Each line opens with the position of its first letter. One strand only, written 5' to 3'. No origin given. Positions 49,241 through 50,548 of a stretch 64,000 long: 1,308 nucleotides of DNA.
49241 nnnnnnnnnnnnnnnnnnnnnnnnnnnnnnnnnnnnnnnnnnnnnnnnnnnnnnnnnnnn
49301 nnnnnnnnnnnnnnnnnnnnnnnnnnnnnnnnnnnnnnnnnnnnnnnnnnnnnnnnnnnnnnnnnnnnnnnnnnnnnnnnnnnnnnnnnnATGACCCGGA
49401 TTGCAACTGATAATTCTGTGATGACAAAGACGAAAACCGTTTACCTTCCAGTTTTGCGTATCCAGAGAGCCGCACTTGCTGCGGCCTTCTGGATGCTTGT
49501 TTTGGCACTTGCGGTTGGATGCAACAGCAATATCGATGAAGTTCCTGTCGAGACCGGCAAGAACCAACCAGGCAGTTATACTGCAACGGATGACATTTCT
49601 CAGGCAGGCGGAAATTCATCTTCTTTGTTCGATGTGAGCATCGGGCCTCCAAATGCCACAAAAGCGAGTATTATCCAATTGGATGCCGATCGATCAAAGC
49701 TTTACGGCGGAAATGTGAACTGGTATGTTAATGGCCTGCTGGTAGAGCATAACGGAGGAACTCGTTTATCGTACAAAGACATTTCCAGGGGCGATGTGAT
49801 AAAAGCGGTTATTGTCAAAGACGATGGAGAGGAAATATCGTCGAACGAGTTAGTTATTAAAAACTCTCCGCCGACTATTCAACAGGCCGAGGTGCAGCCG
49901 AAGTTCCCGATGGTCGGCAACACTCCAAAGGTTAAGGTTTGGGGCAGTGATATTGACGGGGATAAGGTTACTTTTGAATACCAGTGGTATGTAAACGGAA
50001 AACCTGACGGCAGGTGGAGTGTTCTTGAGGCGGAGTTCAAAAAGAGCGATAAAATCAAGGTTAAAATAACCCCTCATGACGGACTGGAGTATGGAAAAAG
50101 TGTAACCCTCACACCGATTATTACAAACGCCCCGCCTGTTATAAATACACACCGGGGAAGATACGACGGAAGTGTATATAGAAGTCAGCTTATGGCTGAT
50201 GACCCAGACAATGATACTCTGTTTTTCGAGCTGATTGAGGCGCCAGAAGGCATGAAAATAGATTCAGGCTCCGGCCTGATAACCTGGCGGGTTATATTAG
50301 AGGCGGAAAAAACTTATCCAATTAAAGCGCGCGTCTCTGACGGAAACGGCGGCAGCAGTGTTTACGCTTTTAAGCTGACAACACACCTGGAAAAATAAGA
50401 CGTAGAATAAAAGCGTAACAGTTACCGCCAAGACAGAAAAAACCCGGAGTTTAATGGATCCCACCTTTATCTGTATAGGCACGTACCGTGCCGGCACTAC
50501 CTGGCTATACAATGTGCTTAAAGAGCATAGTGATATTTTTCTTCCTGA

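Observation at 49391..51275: Cadherin-like lipoprotein and a PAPS-type sulfotransferase appended to the pilY1 operon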

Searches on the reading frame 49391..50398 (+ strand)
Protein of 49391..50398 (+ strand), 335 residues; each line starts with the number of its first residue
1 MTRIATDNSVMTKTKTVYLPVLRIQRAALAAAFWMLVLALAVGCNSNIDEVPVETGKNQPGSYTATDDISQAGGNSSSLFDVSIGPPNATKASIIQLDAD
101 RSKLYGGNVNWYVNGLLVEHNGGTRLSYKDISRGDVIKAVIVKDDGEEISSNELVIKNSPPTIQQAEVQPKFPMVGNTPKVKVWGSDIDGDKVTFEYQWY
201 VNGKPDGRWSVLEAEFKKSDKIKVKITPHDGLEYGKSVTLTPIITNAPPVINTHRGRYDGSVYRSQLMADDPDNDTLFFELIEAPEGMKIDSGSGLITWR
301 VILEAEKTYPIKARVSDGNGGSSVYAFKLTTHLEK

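Call 3: search_protein_families(library=pfam, proteins=[window:49391-50398:+], max_evalue=0.01)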
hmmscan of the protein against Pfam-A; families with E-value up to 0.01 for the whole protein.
window:49391-50398:+ (335 aa): 2 families
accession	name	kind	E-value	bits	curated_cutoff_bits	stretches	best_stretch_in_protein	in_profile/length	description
PF05345.18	He_PIG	-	9.9e-07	29.6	24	1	256-330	12-94/96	Putative Ig domain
PF17963.7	Big_9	-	1.5e-06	29.4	23.6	1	246-324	1-83/89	Bacterial Ig domain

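Call 4: search_protein_families(library=ncbifam, proteins=[window:49391-50398:+], max_evalue=0.01)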
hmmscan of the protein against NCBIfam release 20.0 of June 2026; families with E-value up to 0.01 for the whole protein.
window:49391-50398:+ (335 aa): 0 families

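Call 10: find_homologous_proteins(query=window:49421-50398:+)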
Query window:49421-50398:+ (325 aa): 25 proteins with E <= 0.001 among 2722 candidates.
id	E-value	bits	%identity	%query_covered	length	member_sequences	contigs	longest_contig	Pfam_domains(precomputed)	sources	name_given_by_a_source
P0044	5.5e-216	734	100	100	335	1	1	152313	PF17963.8,PF05345.19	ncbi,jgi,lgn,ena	-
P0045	1.3e-134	466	70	92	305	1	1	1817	PF17963.8,PF05345.19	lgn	-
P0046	1.1e-127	444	63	99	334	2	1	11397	PF17963.8,PF05345.19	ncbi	-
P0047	5.7e-115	402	60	96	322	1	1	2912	-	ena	-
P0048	4.3e-61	225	64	55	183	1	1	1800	-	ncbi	-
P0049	2.1e-52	196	42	76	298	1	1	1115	PF14054.12,PF05345.19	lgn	-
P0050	4.1e-51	192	41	74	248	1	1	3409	PF17963.8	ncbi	ncbi:MAG: hypothetical protein D6828_01480, partial [Nitrospirae bacterium]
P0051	1.1e-44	171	35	93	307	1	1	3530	PF17963.8,PF17892.8,PF05345.19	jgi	jgi:hypothetical protein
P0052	4.4e-42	162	36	80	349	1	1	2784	PF17963.8,PF05345.19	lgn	-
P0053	5.6e-38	149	33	89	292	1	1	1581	PF17963.8,PF17892.8,PF05345.19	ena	-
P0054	4.1e-37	146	33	91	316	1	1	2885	PF17963.8,PF05345.19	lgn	-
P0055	4.3e-37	146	31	92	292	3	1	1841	PF17963.8,PF17892.8,PF05345.19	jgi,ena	-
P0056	1.4e-34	138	34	79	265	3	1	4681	PF17963.8,PF17892.8,PF05345.19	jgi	jgi:hypothetical protein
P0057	4.1e-34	136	33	96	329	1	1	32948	PF17963.8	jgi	jgi:hypothetical protein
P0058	4.7e-31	126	36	56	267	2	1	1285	PF14054.12,PF17963.8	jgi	jgi:hypothetical protein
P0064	2.0e-20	91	31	68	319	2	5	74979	PF17963.8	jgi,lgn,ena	-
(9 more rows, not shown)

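Call 15: find_encoding_contigs(protein=P0046, flank=10000, max_places=3)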
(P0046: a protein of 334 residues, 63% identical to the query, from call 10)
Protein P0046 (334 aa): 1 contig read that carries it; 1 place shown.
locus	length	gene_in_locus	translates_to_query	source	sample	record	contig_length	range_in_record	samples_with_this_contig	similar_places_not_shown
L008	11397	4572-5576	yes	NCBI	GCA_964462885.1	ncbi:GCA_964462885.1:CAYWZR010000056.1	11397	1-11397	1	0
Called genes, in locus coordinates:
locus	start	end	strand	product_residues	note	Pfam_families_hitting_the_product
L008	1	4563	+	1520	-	?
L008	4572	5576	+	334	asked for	PF05345:He_PIG, PF17963:Big_9 (weak)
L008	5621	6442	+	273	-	PF00685:Sulfotransfer_1, PF13469:Sulfotransfer_3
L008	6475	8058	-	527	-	PF13671:AAA_33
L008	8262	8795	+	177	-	PF00581:Rhodanese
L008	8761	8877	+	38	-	-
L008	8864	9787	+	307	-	PF13231:PMT_2, PF02366:PMT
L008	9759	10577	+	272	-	-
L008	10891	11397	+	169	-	?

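Call 29: find_related_loci(query=A4, collection=metagenome_contigs, flank=10000)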
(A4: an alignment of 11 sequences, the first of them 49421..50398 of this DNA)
Query A4 (325 aa) in metagenome_contigs; peptide patterns used: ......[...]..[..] (x = any residue, [..] = any of these).
523 stretches matched a pattern; 86 encode a relative of the query (tblastn E <= 1e-3); the best 80 are kept; 80 distinct loci.
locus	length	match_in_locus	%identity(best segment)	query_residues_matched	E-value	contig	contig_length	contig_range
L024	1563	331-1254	33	14-317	5e-53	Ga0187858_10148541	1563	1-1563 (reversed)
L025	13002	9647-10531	34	8-319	1e-49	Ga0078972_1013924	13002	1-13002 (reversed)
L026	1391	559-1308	40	70-319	2e-48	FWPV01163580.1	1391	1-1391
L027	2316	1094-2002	35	9-319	7e-46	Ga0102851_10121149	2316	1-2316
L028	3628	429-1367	33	9-324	3e-44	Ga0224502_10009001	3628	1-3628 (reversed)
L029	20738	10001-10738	37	72-319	2e-43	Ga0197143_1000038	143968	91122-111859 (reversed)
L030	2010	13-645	38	115-324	6e-43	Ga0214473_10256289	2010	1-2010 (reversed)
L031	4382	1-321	64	219-325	9e-43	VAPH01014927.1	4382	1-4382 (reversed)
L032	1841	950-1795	31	26-324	3e-41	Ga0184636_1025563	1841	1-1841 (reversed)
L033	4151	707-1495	34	64-324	3e-38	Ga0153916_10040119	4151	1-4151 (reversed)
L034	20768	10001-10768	37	101-317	9e-38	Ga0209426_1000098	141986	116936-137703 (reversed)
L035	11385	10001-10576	41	136-325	2e-37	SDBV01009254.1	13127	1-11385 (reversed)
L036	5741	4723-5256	42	148-324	2e-36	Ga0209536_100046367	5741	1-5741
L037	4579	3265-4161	29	19-319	3e-36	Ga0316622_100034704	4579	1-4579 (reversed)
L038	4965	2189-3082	28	22-319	9e-36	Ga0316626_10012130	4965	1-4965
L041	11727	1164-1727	39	137-325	2e-33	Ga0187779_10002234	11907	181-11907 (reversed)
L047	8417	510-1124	32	127-325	1e-24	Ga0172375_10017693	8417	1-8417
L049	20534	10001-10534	31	148-319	2e-21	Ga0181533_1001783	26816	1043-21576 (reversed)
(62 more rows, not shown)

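Call 33: search_protein_families(library=pfam, proteins=[L029:3021-7046:+, L029:7043-7531:+, L029:7494-7988:+, L029:7989-9236:+, L029:9241-9849:+, L029:9851-10750:+, L029:10781-11482:+, L049:6900-7502:+, L049:7492-8226:+, L049:9113-9691:+], max_evalue=0.01)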
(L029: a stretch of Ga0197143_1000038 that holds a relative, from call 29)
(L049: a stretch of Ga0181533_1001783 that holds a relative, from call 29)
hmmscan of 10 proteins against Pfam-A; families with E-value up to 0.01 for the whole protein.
L029:3021-7046:+ (1341 aa): 4 families
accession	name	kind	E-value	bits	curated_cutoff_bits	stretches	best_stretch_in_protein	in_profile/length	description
PF05345.18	He_PIG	-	3.6e-13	50.2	24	1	216-299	7-95/96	Putative Ig domain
PF05567.17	T4P_PilY1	-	3.3e-10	39.9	28.1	1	771-1120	1-320/411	PilY1 beta-propeller domain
PF22352.2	K319L-like_PKD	-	0.0012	19.3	27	1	241-299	27-84/84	K319L-like, PKD domain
PF24908.1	Ig_SIBA-E_2nd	-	0.0035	17.9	27.8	1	253-304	42-93/117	Integrin beta-like protein A-E, second Ig-like domain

L029:7043-7531:+ (162 aa): 2 families
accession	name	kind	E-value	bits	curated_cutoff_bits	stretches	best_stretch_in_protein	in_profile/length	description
PF07963.17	N_methyl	-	1.5e-05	24.8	21.2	1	1-25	1-25/27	Prokaryotic N-terminal methylation motif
PF12019.13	GspH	-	0.00098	20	21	1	43-126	3-93/108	Type II transport protein GspH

L029:7494-7988:+ (164 aa): 1 family
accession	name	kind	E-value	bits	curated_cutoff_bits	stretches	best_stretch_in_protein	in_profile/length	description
PF07963.17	N_methyl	-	1.3e-06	28.1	21.2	1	12-35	3-26/27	Prokaryotic N-terminal methylation motif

L029:7989-9236:+ (415 aa): 2 families
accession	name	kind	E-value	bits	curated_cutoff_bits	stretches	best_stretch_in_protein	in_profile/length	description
PF07963.17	N_methyl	-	5.4e-07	29.4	21.2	1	7-30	3-26/27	Prokaryotic N-terminal methylation motif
PF16074.10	PilW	-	0.0014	19.1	26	1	284-380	19-109/124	Type IV Pilus-assembly protein W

L029:9241-9849:+ (202 aa): 0 families

L029:9851-10750:+ (299 aa): 5 families
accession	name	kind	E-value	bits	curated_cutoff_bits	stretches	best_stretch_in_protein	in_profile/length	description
PF17963.7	Big_9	-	1.5e-10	42.3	23.6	1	232-296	23-88/89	Bacterial Ig domain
PF05345.18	He_PIG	-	4e-08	34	24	1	230-298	18-95/96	Putative Ig domain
PF17892.7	Cadherin_5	-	4.6e-06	26.8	26.5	1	235-298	31-97/98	Cadherin-like domain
PF14054.11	DUF4249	-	0.00023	21.2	28.5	0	74-136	52-117/269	Domain of unknown function (DUF4249)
PF21027.3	Sde0182_C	-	0.0081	17.2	27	0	237-291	9-73/83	Cellulose-binding protein Sde0182, C-terminal domain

L029:10781-11482:+ (233 aa): 7 families
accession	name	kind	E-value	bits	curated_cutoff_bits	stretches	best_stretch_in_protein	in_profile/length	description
PF18709.6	DLP_helical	-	0.00047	20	25.5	1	66-141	70-147/340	Dynamin-like helical domain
PF06419.17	COG6_N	-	0.0019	18.7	27.4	1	49-101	33-85/114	Conserved oligomeric complex COG6, N-terminal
PF16043.11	DUF4795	-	0.0019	18.1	34.8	0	48-143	6-97/208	Domain of unknown function (DUF4795)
PF02183.23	HALZ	-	0.0028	18.2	28.1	0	61-98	3-40/43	Homeobox associated leucine zipper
PF10191.15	COG7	-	0.0034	16.2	33.9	1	46-92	53-99/772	Golgi complex component 7 (COG7)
PF00170.26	bZIP_1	-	0.0048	17.4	27.6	0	70-107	26-63/64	bZIP transcription factor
PF11559.13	ADIP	-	0.0069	16.9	34.3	0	48-105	65-122/151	Afadin- and alpha -actinin-Binding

L049:6900-7502:+ (200 aa): 1 family
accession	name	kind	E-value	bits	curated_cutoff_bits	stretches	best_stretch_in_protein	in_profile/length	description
PF07963.17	N_methyl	-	4.1e-07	29.8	21.2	1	4-26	3-25/27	Prokaryotic N-terminal methylation motif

L049:7492-8226:+ (244 aa): 1 family
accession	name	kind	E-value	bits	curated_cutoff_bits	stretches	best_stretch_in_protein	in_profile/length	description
PF07963.17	N_methyl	-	7e-07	29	21.2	1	1-26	1-26/27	Prokaryotic N-terminal methylation motif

L049:9113-9691:+ (192 aa): 0 families

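Call 39: find_encoding_contigs(protein=P0050, flank=10000, max_places=3)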
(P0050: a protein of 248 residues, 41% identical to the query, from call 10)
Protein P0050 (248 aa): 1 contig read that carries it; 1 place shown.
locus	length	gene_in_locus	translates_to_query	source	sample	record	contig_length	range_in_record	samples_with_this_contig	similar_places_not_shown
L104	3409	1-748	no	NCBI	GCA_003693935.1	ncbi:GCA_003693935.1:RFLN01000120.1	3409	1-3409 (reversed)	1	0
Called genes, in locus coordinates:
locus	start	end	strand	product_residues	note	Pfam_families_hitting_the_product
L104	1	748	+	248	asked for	PF17963:Big_9 (faint)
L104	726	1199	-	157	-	PF12895:ANAPC3 (faint), PF07719:TPR_2 (faint), PF13431:TPR_17 (faint), PF13181:TPR_8 (faint), PF13428:TPR_14 (faint), PF13432:TPR_16 (faint), PF13414:TPR_11 (faint), PF14559:TPR_19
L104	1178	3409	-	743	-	PF14814:UB2H, PF00912:Transgly, PF00905:Transpeptidase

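Call 40: find_encoding_contigs(protein=P0048, flank=10000, max_places=3)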
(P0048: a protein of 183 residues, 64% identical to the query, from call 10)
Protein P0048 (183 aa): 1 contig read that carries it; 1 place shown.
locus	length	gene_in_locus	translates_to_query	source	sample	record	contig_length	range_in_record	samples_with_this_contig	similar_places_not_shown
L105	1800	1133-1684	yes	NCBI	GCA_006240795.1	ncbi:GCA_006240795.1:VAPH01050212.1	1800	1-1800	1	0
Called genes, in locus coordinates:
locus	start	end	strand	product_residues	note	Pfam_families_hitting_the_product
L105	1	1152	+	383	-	?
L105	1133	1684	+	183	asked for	-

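Call 42: predict_structure(alignment_id=A1)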
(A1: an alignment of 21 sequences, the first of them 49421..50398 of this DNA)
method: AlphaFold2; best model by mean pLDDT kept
length: 325 residues; sequences in the alignment: 21
mean_pLDDT: 83.8   pTM: 0.63
mean pLDDT of the five models: 83.8, 83.4, 83.3, 83.1, 82.6
residues with pLDDT >= 90: 194; 70-90: 72; 50-70: 23; < 50: 36
segments of 3 or more residues with pLDDT < 50: 1-3, 35-37, 39-67
pLDDT, mean of each block of 10 residues (from residue 1): 52 69 83 51 38 35 42 93 94 89 90 84 95 93 96 97 91 96 97 95 87 97 97 91 83 93 93 96 95 86 94 93 74
secondary structure, 60 per line:
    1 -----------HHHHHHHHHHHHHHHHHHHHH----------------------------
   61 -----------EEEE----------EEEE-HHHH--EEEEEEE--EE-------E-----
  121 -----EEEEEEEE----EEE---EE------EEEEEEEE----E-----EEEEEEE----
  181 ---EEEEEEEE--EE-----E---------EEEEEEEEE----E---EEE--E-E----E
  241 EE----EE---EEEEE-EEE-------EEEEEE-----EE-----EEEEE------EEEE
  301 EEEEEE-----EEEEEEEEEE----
elements in order: H12-32 E72-75 E86-89 H91-94 E97-103 E126-133 E138-140 E152-159 E170-176 E184-191 E211-219 E228-230 E240-242 E252-256 E258-260 E268-273 E286-290 E297-306 E312-321

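Call 44: fold_search(model_id=the predicted structure, library=pdb)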
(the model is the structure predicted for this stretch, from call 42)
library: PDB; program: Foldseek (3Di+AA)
matches with E <= 10: 1527; with E <= 0.001: 224
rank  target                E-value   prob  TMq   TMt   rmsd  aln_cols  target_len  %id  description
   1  7u71                  4.3e-08  1.00  0.24  0.25  13.9       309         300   16  Crystal Structure of Mouse Cadherin-23 EC13-15 (released 2023-03-15)
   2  5t4m_A                2.0e-07  1.00  0.24  0.23  14.1       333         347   15  Crystal Structure of Human Protocadherin-15 EC3-5 (released 2017-02-22)
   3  5szq_A                2.0e-07  1.00  0.23  0.19  13.3       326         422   15  Protocadherin Gamma A4 extracellular cadherin domains 3-6 (released 2016-11-02)
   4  5t4n_A                2.7e-07  1.00  0.24  0.23  13.6       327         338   14  Crystal Structure of Human Protocadherin-15 EC3-5 D414A Variant (released 2017-02-22)
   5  4zi9_A                4.1e-07  1.00  0.24  0.25  13.5       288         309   16  Structure of mouse clustered PcdhgA1 EC1-3 (released 2015-10-28)
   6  6bxu_B                5.6e-07  1.00  0.26  0.27  13.4       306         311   16  Crystal Structure of Mouse Protocadherin-15 EC5-7 I582T (released 2018-12-26)
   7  5szr_A                5.6e-07  1.00  0.24  0.20  13.5       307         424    9  Protocadherin Gamma B2 extracellular cadherin domains 3-6 (released 2016-10-19)
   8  3shs                  9.1e-07  1.00  0.30  0.31  11.7       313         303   11  Three N-terminal domains of the bacteriophage RB49 Highly Immunogenic Outer Capsid protein (Hoc) (released 2011-06-29)
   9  4zi8_A                1.2e-06  1.00  0.23  0.24  12.4       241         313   16  Structure of mouse clustered PcdhgC3 EC1-3 (released 2015-10-28)
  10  5szl_C                1.2e-06  1.00  0.23  0.19  13.8       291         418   16  Protocadherin gamma A1 extracellular cadherin domains 1-4 (released 2016-10-19)
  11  5szl_B                1.2e-06  1.00  0.23  0.20  13.7       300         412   16  Protocadherin gamma A1 extracellular cadherin domains 1-4 (released 2016-10-19)
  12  6u6t_B                1.2e-06  1.00  0.28  0.32  13.1       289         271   10  Neuronal growth regulator 1 (NEGR1) (released 2020-08-12)
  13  6bxu_A                1.4e-06  1.00  0.24  0.25  12.5       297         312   15  Crystal Structure of Mouse Protocadherin-15 EC5-7 I582T (released 2018-12-26)
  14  5v5x_D                1.4e-06  1.00  0.23  0.19  12.2       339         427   13  Protocadherin gammaB7 EC3-6 cis-dimer structure (released 2017-11-01)
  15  5w1d                  1.4e-06  1.00  0.24  0.20  13.1       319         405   15  Crystal Structure of Mouse Protocadherin-15 EC4-7 (released 2018-06-06)
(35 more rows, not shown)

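Call 45: search_protein_families(library=pfam, proteins=[L008:6475-8058:-, L008:8262-8795:+, L008:8864-9787:+, L008:9714-10577:+, L031:1517-3274:-, L031:415-633:+], max_evalue=0.01)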
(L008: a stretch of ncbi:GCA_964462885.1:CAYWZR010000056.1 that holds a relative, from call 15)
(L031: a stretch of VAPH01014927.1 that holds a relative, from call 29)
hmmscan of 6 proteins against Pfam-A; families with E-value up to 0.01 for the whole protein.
L008:6475-8058:- (527 aa): 3 families
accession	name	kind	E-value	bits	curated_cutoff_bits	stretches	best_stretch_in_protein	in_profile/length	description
PF13671.12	AAA_33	-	2.3e-25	90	27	1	348-479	1-124/143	AAA domain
PF06414.18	Zeta_toxin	-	0.00018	21.5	22.3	1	344-477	14-147/199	Zeta toxin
PF08433.16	KTI12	-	0.0081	16.1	22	0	348-470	3-116/271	Chromatin associated protein KTI12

L008:8262-8795:+ (177 aa): 1 family
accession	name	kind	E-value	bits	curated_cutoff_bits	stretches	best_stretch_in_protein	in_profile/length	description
PF00581.25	Rhodanese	-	4.3e-16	59.6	22.2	1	60-152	2-100/102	Rhodanese-like domain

L008:8864-9787:+ (307 aa): 2 families
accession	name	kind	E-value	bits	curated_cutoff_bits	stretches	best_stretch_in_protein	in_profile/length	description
PF13231.12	PMT_2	-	6.8e-10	39.8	26.1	1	137-265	4-128/160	Dolichyl-phosphate-mannose-protein mannosyltransferase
PF02366.24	PMT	-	2.2e-07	31.1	22.7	1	149-270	76-204/245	Dolichyl-phosphate-mannose-protein mannosyltransferase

L008:9714-10577:+ (287 aa): 1 family
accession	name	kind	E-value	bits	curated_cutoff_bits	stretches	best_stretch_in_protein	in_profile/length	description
PF03901.23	Glyco_transf_22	-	0.0072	16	23.8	1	47-167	254-385/414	Alg9-like mannosyltransferase family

L031:1517-3274:- (585 aa): 4 families
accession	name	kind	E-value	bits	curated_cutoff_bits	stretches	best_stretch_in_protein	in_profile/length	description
PF13671.12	AAA_33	-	5.3e-30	105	27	1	399-535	1-129/143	AAA domain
PF13238.12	AAA_18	-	0.0028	18.5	29.4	1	402-531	3-118/128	AAA domain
PF08433.16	KTI12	-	0.0028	17.6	22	1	399-527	3-122/271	Chromatin associated protein KTI12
PF06414.18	Zeta_toxin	-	0.0071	16.2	22.3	0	391-510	8-129/199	Zeta toxin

L031:415-633:+ (72 aa): 0 families
